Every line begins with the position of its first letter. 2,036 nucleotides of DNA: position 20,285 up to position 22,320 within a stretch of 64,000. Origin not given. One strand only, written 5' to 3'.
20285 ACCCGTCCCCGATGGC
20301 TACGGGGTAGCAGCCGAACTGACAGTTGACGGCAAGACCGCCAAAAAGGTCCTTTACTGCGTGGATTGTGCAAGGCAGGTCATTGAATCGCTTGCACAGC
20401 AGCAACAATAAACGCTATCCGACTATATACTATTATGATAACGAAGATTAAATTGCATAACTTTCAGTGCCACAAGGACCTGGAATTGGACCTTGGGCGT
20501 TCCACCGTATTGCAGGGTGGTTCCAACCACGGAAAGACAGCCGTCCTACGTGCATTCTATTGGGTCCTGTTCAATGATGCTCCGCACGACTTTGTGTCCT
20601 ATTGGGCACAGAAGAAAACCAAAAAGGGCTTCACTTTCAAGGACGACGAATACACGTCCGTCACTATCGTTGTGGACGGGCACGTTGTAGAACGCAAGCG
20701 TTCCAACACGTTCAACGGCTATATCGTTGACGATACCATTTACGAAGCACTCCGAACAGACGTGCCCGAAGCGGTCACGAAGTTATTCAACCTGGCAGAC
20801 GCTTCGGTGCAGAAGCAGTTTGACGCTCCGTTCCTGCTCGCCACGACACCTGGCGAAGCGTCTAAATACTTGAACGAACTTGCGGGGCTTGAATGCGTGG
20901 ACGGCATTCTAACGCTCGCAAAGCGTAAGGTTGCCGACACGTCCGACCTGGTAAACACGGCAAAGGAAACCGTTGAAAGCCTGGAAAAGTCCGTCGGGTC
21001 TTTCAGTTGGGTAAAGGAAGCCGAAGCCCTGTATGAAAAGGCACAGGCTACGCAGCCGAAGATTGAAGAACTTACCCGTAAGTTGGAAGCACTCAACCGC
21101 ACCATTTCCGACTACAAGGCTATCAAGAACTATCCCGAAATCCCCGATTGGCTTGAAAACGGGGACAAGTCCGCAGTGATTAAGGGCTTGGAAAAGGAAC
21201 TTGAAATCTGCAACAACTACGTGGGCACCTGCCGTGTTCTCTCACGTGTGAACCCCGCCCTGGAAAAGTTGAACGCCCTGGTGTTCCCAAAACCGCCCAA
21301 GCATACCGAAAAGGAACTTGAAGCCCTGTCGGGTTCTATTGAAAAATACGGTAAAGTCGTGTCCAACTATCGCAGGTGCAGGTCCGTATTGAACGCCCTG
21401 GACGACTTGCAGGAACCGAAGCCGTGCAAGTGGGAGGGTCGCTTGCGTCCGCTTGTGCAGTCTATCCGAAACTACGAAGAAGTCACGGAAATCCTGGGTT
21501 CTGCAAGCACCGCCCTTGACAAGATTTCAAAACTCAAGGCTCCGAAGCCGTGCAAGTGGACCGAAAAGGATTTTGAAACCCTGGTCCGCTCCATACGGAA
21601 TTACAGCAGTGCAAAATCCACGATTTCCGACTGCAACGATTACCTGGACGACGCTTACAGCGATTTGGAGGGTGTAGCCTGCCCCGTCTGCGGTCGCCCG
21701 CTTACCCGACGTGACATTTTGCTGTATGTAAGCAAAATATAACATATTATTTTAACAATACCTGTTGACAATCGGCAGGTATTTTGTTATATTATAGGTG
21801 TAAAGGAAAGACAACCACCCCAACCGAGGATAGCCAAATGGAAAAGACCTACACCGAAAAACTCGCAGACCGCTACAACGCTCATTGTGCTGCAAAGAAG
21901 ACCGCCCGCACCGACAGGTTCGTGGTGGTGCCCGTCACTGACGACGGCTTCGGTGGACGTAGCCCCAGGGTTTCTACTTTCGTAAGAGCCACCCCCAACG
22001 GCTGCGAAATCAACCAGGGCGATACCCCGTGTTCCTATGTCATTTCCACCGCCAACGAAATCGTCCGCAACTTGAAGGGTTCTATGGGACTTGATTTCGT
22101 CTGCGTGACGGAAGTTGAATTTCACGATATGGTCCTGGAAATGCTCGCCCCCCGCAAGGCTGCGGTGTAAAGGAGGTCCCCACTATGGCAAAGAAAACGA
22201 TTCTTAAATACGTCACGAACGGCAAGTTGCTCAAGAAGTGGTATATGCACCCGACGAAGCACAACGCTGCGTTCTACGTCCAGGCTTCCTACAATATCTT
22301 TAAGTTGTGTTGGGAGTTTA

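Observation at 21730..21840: Repeated ~85-110-nt cassette: terminator-like hairpin with the -35 box in its loop, 17-nt spacer, TGT-TATATT, and a conserved 45-nt leader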

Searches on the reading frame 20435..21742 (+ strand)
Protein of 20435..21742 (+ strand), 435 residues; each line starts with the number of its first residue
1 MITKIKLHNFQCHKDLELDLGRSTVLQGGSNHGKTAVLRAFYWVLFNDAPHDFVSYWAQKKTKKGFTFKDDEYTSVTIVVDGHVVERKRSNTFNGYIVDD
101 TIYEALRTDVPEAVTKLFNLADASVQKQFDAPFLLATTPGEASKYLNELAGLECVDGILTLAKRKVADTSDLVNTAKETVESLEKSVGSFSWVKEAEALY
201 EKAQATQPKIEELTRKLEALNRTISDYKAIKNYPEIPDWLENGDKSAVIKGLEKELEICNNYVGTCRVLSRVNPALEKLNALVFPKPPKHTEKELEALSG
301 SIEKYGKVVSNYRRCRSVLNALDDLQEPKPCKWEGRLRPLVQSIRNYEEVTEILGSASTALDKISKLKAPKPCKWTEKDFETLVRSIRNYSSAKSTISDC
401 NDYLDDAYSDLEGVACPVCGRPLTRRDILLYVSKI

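Call 13: search_protein_families(library=phrogs, proteins=[window:20435-21742:+])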
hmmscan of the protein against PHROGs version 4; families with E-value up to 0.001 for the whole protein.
window:20435-21742:+ (435 aa): 6 families
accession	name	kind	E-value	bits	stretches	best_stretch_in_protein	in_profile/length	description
phrog_16465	-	DNA, RNA and nucleotide metabolism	1.6e-20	74.6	1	2-257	5-261/491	exonuclease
phrog_77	-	DNA, RNA and nucleotide metabolism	4e-18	66.3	1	2-424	298-638/967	SbcC-like subunit of palindrome specific endonuclease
phrog_1499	-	unknown function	4.9e-13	50.1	1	2-326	5-302/427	-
phrog_4747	-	unknown function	4.3e-07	30.4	1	1-70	2-77/610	-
phrog_10445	-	unknown function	1.2e-05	25.7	1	2-52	5-55/296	-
phrog_25363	-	unknown function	0.00058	21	0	2-48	7-54/77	-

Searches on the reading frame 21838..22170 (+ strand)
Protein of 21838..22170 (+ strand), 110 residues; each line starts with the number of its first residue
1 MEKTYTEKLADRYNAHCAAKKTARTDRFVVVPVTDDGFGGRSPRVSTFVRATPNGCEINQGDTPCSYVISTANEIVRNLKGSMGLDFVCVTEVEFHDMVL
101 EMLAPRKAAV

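Call 35: search_protein_families(library=pfam, proteins=[window:21838-22170:+], max_evalue=0.01)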
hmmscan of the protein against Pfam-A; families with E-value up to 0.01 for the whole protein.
window:21838-22170:+ (110 aa): 0 families

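Call 43: search_protein_families(library=phrogs, proteins=[window:21838-22170:+], max_evalue=0.01)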
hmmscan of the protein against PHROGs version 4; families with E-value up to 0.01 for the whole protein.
window:21838-22170:+ (110 aa): 0 families
